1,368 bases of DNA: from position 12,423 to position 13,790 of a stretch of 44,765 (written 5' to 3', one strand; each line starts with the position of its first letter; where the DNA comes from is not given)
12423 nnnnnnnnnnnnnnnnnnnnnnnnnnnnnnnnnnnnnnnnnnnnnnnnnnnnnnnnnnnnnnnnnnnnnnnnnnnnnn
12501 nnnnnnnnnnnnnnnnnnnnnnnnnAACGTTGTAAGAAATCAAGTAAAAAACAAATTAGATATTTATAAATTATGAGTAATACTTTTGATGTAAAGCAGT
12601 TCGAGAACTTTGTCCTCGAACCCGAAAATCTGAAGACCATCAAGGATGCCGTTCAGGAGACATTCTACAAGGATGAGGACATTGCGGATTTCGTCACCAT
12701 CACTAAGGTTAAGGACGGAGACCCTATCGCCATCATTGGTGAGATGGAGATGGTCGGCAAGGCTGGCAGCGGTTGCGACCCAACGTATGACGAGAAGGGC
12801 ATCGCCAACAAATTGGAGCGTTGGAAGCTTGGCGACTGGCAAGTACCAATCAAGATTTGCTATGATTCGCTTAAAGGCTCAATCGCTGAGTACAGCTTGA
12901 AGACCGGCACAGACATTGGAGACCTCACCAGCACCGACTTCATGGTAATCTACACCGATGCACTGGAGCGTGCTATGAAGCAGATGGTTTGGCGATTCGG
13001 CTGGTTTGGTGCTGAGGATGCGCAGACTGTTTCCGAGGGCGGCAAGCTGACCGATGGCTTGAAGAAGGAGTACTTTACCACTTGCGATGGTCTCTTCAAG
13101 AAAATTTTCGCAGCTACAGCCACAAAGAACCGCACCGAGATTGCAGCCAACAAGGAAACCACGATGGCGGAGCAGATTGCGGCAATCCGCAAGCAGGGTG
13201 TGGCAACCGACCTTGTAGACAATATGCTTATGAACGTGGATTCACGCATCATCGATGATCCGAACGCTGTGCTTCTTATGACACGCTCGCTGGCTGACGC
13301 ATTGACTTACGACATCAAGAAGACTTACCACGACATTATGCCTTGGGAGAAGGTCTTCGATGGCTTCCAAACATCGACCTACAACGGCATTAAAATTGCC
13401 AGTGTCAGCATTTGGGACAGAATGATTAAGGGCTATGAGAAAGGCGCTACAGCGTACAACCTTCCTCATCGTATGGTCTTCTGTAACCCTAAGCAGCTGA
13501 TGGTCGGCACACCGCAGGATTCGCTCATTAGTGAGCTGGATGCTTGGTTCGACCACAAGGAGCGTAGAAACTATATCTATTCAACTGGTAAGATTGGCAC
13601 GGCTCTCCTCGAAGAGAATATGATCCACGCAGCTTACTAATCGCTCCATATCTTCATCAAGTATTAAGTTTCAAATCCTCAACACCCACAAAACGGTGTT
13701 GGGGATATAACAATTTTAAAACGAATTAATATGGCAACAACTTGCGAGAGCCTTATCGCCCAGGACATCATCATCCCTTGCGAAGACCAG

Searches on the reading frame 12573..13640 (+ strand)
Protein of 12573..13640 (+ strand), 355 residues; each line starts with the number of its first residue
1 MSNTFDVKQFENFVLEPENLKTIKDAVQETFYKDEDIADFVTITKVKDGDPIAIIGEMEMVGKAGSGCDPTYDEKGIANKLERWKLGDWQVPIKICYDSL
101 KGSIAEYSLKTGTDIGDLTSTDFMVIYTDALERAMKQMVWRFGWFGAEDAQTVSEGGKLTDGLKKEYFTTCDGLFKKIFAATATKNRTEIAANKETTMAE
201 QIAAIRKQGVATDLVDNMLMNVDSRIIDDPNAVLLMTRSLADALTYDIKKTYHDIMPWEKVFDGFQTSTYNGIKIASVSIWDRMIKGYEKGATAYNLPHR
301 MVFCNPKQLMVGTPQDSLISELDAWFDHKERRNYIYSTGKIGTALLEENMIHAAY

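Call 35: search_dna_similar(query=window:12573-13640:+, collection=phages, mode=protein, max_rows=12)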
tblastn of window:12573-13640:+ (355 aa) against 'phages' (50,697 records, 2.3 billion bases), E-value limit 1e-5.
Records with a match: 2; places in all: 2; records where one place covers at least 80% of the query: 2.
Best place of each record, by identity: <60% 2.
By first word of the organism name: Bacteroides 1; Bacteriophage 1.
By host as written in the record: Bacteroides salyersiae BG8 1; - 1.
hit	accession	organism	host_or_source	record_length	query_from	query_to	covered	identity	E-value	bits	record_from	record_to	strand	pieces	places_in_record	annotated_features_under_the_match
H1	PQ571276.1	Bacteroides phage BS-TP3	Bacteroides salyersiae BG8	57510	15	355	96%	47.5%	1e-103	340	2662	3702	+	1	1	element PBSX protein XkdG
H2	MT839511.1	Bacteriophage sp.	human fecal samples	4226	10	354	97%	38.7%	3e-78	266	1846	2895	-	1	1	record has no annotation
